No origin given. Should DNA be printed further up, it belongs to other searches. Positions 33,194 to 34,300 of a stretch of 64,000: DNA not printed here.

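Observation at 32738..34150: Heliorhodopsin in a three-gene operon with two small partner proteins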

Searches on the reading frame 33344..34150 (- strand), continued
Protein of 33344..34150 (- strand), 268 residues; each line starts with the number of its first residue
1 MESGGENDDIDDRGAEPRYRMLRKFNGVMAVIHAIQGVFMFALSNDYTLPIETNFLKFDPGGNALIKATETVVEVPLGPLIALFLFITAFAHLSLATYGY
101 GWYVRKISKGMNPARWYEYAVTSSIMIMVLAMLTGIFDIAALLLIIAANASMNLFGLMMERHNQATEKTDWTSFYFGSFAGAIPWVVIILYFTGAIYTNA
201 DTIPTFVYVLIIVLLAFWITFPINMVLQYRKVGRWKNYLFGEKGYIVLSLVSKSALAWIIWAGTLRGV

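Call 28: search_protein_families(library=pfam, proteins=[L165:6226-7095:+], max_evalue=10)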
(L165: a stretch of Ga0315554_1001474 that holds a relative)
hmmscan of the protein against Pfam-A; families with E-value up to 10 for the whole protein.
L165:6226-7095:+ (290 aa): 4 families
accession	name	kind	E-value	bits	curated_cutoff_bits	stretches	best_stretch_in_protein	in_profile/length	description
PF01988.24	VIT1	-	9.6e-15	55.4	28.1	2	138-194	3-60/214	VIT family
PF02915.23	Rubrerythrin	-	0.00059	20.7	22.8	1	18-56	96-134/137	Rubrerythrin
PF03405.20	FA_desaturase_2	-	0.13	11.5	22.7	1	22-61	169-208/325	Fatty acid desaturase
PF09843.14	DUF2070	-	2.9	6.5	30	1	159-267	33-137/561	Predicted membrane protein (DUF2070)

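Call 50: list_cluster_members(proteins=[window:33344-34150:-, window:32738-32992:-, window:32992-33297:-, window:32992-33252:-, window:32507-32632:+, window:35978-38596:-])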
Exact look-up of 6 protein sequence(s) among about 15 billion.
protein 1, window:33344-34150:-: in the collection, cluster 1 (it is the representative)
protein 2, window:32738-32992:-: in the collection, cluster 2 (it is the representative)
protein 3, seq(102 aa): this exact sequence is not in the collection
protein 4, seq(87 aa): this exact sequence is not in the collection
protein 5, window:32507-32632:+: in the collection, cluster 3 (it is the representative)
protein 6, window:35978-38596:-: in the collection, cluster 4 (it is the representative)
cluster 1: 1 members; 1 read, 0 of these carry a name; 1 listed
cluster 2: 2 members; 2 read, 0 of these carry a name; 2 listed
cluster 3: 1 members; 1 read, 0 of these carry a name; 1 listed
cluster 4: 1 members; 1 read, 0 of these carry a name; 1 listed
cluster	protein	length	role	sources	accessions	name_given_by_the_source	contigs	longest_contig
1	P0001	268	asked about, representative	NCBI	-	-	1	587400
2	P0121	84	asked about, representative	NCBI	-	-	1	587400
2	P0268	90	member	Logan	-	-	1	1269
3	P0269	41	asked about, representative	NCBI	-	-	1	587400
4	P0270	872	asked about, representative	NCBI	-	-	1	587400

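Call 51: find_encoding_contigs(protein=P0268, flank=3000, max_places=3)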
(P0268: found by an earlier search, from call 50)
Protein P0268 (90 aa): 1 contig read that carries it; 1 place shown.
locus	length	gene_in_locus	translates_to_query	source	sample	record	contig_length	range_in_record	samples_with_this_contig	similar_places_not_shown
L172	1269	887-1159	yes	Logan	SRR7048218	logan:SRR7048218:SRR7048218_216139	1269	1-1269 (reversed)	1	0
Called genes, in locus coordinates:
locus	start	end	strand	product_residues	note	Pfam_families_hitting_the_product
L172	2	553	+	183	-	?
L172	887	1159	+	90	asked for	PF18898:DUF5654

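Call 55: search_protein_families(library=pfam, proteins=[L005:4995-5588:-, L005:6820-8238:-, L006:5469-5858:-, L006:6983-7351:+, L006:7493-8407:+, L007:5468-5875:-, L007:6930-8018:+, L008:4096-4449:+, L008:4588-5964:+, L008:6039-6947:+], max_evalue=0.0001)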
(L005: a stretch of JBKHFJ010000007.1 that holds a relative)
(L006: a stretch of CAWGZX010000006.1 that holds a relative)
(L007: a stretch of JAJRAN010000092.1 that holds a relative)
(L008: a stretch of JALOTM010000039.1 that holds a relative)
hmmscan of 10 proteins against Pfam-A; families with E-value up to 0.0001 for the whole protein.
L005:4995-5588:- (197 aa): 0 families

L005:6820-8238:- (472 aa): 0 families

L006:5469-5858:- (129 aa): 1 family
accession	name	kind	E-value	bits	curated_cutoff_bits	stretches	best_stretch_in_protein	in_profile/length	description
PF03692.20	CxxCxxCC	-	1e-11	45.8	23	1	3-83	2-75/85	Putative zinc- or iron-chelating domain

L006:6983-7351:+ (122 aa): 2 families
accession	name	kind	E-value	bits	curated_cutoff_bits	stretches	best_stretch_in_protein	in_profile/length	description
PF00085.26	Thioredoxin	-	1.4e-18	67.2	23.5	1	19-116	3-101/103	Thioredoxin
PF13098.12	Thioredoxin_2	-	2.5e-05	25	27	0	34-107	6-95/104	Thioredoxin-like domain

L006:7493-8407:+ (304 aa): 1 family
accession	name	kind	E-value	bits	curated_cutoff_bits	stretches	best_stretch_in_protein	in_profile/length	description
PF00291.31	PALP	-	2.4e-75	254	35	1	13-291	2-295/295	Pyridoxal-phosphate dependent enzyme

L007:5468-5875:- (135 aa): 1 family
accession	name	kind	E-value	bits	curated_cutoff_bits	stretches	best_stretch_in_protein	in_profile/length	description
PF03692.20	CxxCxxCC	-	3.7e-13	50.4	23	1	9-98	2-84/85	Putative zinc- or iron-chelating domain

L007:6930-8018:+ (362 aa): 16 families
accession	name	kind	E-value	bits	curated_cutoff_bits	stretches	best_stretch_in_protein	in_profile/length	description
PF13847.12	Methyltransf_31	-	4.2e-41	140.4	27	1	182-321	2-138/145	Methyltransferase domain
PF13649.12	Methyltransf_25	-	3.8e-25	88.9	27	1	187-283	1-97/97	Methyltransferase domain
PF08241.18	Methyltransf_11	-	1.1e-24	87.3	21.2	1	188-286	1-94/95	Methyltransferase domain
PF01209.24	Ubie_methyltran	-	2.1e-22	80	20.1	1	181-287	45-151/233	ubiE/COQ5 methyltransferase family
PF08242.18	Methyltransf_12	-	4.6e-14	53.4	30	1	188-284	1-97/98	Methyltransferase domain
PF01135.25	PCMT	-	5e-11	43.2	20.3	1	181-242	71-132/210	Protein-L-isoaspartate(D-aspartate) O-methyltransferase (PCMT)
PF01022.26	HTH_5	-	8.1e-11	42.1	22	1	27-72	1-47/47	Bacterial regulatory protein, arsR family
PF13489.12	Methyltransf_23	-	1.6e-10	41.4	27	1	182-290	21-119/164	Methyltransferase domain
PF06325.19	PrmA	-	5e-09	36.5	22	1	181-290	159-261/296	Ribosomal protein L11 methyltransferase (PrmA)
PF05175.20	MTS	-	2.1e-08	34.4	23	1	183-287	31-138/170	Methyltransferase small domain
PF02353.26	CMAS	-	1.3e-06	28.3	27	1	180-299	59-176/273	Mycolic acid cyclopropane synthetase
PF05148.21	Methyltransf_8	-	4.1e-06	27.3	27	1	240-289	110-158/219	Hypothetical methyltransferase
PF12840.13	HTH_20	-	2.2e-05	24.7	27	1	25-72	1-50/51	Helix-turn-helix domain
PF13679.12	Methyltransf_32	-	2.4e-05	24.8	27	0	182-246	24-92/143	Methyltransferase domain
PF01170.24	UPF0020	-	2.7e-05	24.4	22.3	1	207-259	75-128/197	RMKL-like, methyltransferase domain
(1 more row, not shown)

L008:4096-4449:+ (117 aa): 0 families

L008:4588-5964:+ (458 aa): 1 family
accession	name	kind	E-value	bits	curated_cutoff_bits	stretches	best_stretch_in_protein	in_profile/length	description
PF13240.11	Zn_Ribbon_1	-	8.5e-05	22.7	25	0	280-302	1-23/23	zinc-ribbon domain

L008:6039-6947:+ (302 aa): 3 families
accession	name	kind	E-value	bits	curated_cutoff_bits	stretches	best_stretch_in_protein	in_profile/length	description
PF00535.33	Glycos_transf_2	-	1.3e-34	120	23.3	1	17-177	1-165/168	Glycosyl transferase family 2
PF10111.15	Glyco_tranf_2_2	-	2.7e-20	73.4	27.3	1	17-203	1-204/276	Glycosyltransferase like family 2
PF13641.12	Glyco_tranf_2_3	-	8.2e-16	59.1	27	1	16-198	3-194/230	Glycosyltransferase like family 2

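Call 61: search_protein_families(library=ncbifam, proteins=[L165:6226-7095:+], max_evalue=0.001)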
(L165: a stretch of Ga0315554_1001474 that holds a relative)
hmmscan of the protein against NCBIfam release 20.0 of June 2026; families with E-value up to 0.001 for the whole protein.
L165:6226-7095:+ (290 aa): 1 family
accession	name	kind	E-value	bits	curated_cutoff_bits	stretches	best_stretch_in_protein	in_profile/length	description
NF045676.1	FeExpMbfA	equivalog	8.5e-06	25.4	450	1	133-259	170-296/318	iron exporter MbfA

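Call 62: search_solved_structures(query=L165:6226-7095:+, max_evalue=0.01)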
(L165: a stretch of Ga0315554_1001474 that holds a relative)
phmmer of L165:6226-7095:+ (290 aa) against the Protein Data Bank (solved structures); distinct sequences matched with E-value up to 0.01: 3.
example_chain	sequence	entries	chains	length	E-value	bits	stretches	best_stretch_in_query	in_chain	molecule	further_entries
5vjs_A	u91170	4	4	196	0.0063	19.4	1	23-127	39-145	Reaction Center Maquette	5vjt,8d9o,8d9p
5vju_A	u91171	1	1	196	0.0077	19.2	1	23-127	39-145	Reaction Center Maquette Leu71His variant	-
6iu3_A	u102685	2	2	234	0.009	19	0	138-194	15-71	VIT1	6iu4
